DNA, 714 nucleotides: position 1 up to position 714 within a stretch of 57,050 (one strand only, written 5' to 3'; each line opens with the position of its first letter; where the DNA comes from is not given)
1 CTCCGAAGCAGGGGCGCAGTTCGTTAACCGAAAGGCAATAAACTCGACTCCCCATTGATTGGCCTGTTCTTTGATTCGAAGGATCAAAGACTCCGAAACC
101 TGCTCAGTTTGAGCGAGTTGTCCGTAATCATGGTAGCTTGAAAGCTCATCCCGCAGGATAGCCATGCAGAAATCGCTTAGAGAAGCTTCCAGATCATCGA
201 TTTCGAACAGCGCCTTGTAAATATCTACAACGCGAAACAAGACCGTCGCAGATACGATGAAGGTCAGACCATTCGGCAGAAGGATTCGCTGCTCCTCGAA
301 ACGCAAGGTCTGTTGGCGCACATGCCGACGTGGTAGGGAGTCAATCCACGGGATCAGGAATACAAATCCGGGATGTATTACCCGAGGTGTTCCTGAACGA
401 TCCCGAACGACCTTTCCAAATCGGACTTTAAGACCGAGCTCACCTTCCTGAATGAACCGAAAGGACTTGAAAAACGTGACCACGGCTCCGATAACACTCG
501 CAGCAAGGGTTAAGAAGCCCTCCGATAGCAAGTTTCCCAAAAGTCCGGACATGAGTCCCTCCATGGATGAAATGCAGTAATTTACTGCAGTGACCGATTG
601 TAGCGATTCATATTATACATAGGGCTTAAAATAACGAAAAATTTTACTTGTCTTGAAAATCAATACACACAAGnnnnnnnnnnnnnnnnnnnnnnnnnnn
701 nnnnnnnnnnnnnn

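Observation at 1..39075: Mosaic of short G+C-rich gene islands, each with a strong SD and a GC-hairpin terminator, in an AT-rich, largely SD-less genome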

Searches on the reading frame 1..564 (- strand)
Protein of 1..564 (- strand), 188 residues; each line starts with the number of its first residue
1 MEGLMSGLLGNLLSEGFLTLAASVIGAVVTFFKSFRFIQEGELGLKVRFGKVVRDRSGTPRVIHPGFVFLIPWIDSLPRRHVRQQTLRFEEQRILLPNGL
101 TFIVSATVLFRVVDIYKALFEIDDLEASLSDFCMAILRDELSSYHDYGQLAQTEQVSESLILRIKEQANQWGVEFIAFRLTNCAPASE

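Call 7: search_protein_families(library=pfam, max_evalue=0.01, proteins=[window:1-564:-])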
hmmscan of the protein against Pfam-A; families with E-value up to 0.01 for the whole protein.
seq(188 aa): 1 family
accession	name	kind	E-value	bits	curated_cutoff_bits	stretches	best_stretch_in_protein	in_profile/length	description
PF01145.31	Band_7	-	3.5e-20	73.2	23.6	1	38-186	3-148/176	SPFH domain / Band 7 family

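Call 44: search_protein_families(library=phrogs, max_evalue=0.01, proteins=[window:1-552:-])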
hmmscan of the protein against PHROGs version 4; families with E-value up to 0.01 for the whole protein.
seq(184 aa): 1 family
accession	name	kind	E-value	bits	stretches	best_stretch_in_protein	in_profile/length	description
phrog_200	-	other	1.9e-06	28.3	1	14-108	84-177/379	lipoprotein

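Call 45: search_protein_families(library=ncbifam, max_evalue=0.01, proteins=[window:1-552:-])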
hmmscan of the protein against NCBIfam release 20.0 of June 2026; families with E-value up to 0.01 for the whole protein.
seq(184 aa): 3 families
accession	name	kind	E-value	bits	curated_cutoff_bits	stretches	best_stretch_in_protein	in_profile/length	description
TIGR01932.1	hflC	equivalog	2.5e-13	49.6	134.4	1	19-139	9-133/318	protease modulator HflC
NF008259.0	PRK11029.1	equivalog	2e-12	46.7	427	1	18-112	7-101/334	protease modulator HflC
TIGR01933.1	hflK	equivalog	1e-05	25.1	159.4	1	31-137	1-100/261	FtsH protease activity modulator HflK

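Call 46: search_protein_families(library=padloc, max_evalue=0.01, proteins=[window:1-552:-])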
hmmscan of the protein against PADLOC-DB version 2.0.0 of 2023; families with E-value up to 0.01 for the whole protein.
seq(184 aa): 0 families
